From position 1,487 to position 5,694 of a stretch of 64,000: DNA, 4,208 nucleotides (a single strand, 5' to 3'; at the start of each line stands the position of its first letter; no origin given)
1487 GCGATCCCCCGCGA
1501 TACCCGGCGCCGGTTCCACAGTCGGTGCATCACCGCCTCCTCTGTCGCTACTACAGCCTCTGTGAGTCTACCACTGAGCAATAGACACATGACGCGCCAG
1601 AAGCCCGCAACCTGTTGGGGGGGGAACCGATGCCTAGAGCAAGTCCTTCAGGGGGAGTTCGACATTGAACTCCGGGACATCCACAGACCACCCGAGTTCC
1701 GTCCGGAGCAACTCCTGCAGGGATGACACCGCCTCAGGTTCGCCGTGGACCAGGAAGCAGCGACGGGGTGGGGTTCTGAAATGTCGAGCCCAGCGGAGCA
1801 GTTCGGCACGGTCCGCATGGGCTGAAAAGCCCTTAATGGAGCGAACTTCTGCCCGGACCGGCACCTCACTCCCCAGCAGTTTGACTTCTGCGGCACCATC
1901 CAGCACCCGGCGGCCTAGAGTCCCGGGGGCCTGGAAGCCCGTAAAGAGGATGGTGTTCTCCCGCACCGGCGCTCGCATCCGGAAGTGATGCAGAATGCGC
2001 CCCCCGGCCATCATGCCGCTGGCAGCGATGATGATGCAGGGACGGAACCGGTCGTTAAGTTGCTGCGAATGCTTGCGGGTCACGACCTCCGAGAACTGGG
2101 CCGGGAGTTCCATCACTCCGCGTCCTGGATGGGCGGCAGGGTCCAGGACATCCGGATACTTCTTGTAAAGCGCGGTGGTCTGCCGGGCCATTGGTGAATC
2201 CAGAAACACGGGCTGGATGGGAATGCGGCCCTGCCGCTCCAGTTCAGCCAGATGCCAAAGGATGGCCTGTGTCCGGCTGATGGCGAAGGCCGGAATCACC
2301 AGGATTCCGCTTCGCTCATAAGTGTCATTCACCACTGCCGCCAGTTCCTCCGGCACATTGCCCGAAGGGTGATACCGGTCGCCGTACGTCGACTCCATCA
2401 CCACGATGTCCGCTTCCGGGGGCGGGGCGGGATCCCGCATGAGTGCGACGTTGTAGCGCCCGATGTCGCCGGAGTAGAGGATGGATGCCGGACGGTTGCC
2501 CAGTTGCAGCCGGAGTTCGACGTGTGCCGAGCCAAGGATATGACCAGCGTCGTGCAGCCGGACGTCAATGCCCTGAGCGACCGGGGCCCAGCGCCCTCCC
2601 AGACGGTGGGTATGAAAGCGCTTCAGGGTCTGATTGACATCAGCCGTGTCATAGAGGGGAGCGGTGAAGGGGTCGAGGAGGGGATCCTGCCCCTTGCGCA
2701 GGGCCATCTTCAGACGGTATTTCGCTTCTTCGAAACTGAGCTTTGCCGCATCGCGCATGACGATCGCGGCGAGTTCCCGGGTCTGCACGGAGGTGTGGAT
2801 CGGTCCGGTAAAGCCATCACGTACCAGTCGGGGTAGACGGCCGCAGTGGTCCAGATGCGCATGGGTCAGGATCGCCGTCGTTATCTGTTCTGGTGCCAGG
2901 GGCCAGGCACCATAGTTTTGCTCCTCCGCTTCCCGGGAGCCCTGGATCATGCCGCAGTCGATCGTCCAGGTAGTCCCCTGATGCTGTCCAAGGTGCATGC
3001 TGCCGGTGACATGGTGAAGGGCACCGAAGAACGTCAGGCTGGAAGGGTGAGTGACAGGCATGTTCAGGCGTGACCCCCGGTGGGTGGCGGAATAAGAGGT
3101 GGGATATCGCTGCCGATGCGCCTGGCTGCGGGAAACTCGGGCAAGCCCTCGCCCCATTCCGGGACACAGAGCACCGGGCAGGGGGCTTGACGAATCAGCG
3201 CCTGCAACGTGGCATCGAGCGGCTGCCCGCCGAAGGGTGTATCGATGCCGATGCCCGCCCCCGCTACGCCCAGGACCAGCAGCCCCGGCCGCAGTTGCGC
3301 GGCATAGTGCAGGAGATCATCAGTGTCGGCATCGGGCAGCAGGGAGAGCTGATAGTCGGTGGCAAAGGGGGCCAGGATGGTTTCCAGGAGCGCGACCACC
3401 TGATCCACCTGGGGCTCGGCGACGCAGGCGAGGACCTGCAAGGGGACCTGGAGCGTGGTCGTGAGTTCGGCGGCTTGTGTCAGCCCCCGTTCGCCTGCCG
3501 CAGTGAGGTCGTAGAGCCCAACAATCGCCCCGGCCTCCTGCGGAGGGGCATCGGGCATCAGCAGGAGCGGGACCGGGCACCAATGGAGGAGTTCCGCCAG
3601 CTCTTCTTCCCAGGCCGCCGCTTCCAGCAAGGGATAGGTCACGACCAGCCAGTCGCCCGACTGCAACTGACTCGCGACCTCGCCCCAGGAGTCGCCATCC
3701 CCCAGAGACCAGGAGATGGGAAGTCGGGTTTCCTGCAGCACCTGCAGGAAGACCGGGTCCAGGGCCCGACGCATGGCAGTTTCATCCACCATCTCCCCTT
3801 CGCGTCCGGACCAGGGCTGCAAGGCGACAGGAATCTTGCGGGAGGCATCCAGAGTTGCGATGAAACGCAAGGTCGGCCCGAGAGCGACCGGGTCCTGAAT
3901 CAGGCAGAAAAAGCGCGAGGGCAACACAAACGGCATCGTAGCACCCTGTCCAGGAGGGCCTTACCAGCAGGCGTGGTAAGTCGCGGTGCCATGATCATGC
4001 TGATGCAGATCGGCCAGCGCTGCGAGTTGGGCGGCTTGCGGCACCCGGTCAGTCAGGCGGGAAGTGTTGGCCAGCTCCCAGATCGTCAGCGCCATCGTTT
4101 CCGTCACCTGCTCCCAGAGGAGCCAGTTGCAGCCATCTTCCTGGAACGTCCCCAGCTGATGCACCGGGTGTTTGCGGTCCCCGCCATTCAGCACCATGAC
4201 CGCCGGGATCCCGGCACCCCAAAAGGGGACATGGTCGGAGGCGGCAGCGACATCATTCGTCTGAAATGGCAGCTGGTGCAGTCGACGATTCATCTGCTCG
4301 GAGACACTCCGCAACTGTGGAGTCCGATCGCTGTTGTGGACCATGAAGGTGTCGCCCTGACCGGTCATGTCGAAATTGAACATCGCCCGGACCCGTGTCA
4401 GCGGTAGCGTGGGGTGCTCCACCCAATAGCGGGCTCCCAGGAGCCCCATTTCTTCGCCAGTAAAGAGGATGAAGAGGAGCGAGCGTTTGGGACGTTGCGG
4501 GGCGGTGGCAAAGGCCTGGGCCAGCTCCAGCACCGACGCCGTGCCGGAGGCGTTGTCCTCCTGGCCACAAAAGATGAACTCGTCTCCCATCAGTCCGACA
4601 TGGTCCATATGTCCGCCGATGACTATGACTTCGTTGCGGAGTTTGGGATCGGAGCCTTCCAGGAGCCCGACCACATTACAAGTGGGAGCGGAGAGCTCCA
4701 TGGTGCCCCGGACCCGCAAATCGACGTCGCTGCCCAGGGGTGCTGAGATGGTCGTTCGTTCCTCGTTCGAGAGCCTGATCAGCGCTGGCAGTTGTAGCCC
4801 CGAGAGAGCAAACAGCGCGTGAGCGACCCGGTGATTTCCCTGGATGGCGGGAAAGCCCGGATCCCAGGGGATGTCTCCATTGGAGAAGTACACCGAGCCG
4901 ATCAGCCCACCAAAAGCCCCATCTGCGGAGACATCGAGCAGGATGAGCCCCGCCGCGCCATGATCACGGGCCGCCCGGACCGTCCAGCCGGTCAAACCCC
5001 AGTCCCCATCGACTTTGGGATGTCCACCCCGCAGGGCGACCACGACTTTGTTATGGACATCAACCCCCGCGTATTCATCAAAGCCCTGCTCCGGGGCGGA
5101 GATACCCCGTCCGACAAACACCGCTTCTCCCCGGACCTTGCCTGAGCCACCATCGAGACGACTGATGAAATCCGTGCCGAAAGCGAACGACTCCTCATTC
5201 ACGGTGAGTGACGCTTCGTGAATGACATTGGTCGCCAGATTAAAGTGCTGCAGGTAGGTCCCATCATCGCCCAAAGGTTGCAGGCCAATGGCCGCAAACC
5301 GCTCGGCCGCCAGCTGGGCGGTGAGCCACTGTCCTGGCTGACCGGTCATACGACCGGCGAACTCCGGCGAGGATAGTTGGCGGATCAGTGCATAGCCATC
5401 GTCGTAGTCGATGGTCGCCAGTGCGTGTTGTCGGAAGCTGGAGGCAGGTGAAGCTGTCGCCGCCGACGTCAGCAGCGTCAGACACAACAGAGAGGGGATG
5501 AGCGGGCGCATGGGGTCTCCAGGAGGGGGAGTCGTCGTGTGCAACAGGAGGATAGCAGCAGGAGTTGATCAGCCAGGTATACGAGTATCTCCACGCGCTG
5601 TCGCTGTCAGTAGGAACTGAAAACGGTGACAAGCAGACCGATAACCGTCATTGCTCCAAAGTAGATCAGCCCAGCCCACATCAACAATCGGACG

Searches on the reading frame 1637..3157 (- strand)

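Call 52: search_protein_families(library=pfam, proteins=[window:1637-3157:-], max_evalue=0.0001)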
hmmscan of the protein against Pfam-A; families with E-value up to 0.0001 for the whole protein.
window:1637-3157:- (507 aa): 3 families
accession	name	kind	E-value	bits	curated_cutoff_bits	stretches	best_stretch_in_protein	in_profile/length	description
PF10996.14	Beta-Casp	-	1.4e-32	113.2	27.7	1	296-417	1-119/120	Beta-Casp domain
PF07521.17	RMMBL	-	2e-21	76.2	21.6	1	431-495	1-63/63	Zn-dependent metallo-hydrolase RNA specificity domain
PF00753.33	Lactamase_B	-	3.9e-10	40.4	22.7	1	66-243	20-161/196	Metallo-beta-lactamase superfamily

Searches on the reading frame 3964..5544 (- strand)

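Call 52: search_protein_families(library=pfam, proteins=[window:3964-5544:-], max_evalue=0.0001)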
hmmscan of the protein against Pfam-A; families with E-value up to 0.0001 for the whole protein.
window:3964-5544:- (527 aa): 2 families
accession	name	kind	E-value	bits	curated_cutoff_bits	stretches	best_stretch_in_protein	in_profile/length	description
PF04389.22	Peptidase_M28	-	2.3e-36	125.8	21.3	1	290-459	1-165/193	Peptidase family M28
PF01546.33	Peptidase_M20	-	1.1e-05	25.8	24.6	1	326-387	31-91/206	Peptidase family M20/M25/M40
